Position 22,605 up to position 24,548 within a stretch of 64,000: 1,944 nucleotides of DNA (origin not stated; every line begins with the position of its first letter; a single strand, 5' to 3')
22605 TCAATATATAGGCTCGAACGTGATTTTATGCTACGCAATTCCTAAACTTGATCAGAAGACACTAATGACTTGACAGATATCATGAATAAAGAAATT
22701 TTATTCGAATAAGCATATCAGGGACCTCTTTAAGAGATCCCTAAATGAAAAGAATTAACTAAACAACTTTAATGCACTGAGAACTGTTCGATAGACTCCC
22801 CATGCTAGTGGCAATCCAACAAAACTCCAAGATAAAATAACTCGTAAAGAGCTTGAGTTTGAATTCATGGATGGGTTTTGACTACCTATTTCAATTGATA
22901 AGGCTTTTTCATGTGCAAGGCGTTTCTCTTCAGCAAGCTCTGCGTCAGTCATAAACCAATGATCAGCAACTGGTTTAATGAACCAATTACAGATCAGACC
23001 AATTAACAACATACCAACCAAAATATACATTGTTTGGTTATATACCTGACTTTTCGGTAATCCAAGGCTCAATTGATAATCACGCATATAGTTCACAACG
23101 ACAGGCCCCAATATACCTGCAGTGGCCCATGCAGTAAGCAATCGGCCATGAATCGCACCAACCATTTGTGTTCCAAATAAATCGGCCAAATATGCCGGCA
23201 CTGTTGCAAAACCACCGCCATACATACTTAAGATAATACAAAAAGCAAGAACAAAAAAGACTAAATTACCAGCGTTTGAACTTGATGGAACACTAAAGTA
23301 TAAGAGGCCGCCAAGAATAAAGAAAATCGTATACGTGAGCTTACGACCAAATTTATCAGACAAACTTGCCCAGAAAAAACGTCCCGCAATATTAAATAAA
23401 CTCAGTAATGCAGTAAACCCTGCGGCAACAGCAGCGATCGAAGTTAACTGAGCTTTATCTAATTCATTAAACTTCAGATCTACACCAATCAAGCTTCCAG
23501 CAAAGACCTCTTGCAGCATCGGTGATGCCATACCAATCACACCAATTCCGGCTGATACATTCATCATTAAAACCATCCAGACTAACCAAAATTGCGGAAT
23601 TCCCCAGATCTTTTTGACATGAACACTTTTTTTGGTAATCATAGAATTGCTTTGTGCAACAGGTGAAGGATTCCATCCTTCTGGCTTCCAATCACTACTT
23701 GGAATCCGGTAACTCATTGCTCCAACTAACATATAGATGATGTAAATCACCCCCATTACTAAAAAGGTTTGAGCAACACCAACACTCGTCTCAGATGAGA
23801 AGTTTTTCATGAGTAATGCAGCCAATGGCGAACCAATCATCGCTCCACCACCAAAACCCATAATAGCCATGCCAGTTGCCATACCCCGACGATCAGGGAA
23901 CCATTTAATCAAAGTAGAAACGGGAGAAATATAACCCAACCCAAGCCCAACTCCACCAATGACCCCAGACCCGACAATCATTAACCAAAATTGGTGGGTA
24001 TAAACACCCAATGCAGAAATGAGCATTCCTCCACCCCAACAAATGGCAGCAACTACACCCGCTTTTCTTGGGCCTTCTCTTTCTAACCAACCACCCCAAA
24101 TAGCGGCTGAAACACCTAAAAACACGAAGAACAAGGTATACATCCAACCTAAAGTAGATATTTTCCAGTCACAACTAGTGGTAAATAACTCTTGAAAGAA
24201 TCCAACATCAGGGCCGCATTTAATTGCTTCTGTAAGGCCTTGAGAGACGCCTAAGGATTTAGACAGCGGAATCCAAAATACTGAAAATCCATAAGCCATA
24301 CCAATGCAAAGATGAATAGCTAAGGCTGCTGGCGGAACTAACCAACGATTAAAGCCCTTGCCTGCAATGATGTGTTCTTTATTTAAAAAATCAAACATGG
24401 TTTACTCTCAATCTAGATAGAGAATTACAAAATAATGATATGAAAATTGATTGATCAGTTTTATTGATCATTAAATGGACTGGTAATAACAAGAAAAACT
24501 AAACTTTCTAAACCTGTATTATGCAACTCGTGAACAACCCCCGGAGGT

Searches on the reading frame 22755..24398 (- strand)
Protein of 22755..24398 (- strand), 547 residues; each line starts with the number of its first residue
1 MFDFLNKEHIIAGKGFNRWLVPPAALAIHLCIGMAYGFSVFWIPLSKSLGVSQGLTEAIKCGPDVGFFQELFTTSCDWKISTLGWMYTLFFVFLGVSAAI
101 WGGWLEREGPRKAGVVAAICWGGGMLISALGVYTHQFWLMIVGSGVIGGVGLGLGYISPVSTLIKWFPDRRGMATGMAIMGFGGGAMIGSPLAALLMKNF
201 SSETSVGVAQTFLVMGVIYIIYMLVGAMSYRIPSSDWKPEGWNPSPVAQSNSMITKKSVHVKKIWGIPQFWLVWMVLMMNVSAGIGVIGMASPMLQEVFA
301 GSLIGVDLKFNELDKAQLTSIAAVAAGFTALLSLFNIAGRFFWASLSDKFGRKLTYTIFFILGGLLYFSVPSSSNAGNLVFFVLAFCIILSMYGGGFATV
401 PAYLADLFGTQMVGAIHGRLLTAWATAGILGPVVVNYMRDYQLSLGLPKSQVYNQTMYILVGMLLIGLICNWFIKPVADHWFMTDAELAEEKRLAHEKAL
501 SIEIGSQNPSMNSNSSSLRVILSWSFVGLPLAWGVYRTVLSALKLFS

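Call 8: search_protein_families(library=pfam, proteins=[window:22755-24398:-])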
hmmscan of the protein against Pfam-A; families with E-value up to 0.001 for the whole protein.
window:22755-24398:- (547 aa): 1 family
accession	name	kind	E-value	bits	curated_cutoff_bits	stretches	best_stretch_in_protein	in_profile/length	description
PF07690.21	MFS_1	-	4.5e-41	141.4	33.4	2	29-432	5-347/347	Major Facilitator Superfamily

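Call 39: search_protein_families(library=ncbifam, proteins=[window:22755-24398:-], max_evalue=0.00001)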
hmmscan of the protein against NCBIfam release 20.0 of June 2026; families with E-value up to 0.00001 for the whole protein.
window:22755-24398:- (547 aa): 5 families
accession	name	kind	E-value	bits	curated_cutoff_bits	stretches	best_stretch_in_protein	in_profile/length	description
NF049980.1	SfMCT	equivalog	3.9e-91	305.5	320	1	18-442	1-365/378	L-lactate MFS transporter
TIGR00890.1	2A0111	subfamily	6.6e-41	140.5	374.85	1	68-438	25-354/377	oxalate/formate antiport family MFS transporter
TIGR04259.1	oxa_formateAnti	equivalog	7.3e-36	123.9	335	1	68-435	25-362/405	oxalate/formate MFS antiporter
NF047966.1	MFS_OXA_tail_dom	subfamily_domain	4.5e-12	45.4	24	1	518-546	2-30/31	MFS transporter small subunit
TIGR00892.1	2A0113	subfamily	8.9e-08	31.3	586.1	1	51-463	26-421/455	monocarboxylate transporter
